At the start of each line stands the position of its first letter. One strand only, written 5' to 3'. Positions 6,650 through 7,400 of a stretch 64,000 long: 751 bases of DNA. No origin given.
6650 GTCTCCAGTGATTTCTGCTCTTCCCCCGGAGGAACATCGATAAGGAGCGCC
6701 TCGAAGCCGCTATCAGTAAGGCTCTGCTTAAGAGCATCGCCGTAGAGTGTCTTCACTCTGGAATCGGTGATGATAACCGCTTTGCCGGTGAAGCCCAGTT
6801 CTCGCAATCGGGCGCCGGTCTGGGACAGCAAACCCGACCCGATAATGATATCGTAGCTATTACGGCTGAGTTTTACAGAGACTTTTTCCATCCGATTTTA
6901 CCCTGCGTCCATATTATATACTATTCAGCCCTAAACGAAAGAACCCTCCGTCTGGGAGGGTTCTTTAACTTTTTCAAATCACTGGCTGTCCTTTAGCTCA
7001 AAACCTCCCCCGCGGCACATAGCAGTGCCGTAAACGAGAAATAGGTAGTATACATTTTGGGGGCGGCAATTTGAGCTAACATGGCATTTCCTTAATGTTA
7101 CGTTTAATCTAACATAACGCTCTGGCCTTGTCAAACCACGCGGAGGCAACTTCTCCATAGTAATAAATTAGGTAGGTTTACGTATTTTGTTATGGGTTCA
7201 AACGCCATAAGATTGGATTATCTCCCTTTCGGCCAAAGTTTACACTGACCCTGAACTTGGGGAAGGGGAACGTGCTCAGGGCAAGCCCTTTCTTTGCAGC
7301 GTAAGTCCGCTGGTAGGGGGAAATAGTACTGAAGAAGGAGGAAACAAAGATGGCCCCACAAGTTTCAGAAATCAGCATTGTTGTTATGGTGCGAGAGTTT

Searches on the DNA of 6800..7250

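Call 71: search_rna_families(source=window, start=6800, end=7250, threshold=evalue, max_evalue=10)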
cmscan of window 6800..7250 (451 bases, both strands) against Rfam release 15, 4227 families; matches with E-value up to 10: 7.
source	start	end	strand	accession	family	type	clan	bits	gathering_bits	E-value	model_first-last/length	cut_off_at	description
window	6935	7061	-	RF01859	Phe_leader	Cis-reg; leader;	-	24.7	55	0.061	1-125/125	no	Phenylalanine leader peptide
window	6841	6969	+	RF01859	Phe_leader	Cis-reg; leader;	-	23.1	55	0.14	1-125/125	no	Phenylalanine leader peptide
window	6937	7026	-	RF02573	LLnc147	Gene; sRNA;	-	16.9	127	1.9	1-102/102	no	Lactococcus lactis non-coding RNA 147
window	6935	7006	-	RF00106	RNAI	Gene; antisense;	-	16.2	47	1.5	1-102/102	no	RNAI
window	6857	6974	+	RF01772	rnk_pseudo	Cis-reg; leader;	-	15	55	6.3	1-108/108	no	Pseudomonas rnk leader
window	6940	7055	-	RF00624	P9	Gene;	-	14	43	2.1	1-74/74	no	Pseudomonas sRNA P9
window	6937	6968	-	RF04157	MIR9486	Gene; miRNA;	-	13.6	100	8.4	1-119/119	no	MIR9486 microRNA precursor family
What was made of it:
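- On Rfam RF01859 Phe_leader: 24.7 bits (E = 0.06) for the aro leader (call 71).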

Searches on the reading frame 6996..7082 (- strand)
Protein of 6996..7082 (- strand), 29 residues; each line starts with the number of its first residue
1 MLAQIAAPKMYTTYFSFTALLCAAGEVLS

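Call 75: search_protein_families(library=ncbifam, proteins=[window:6996-7082:-], max_evalue=10)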
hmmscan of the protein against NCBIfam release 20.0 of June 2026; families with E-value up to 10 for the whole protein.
seq(29 aa): 0 families
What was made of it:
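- No NCBIfam match was found for the four family peptides long enough to test, the window's 29-aa aro peptide and three from relatives (call 75).
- Tried and rejected: The sORF peptides of 20 aa or more have no NCBIfam match (call 75).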
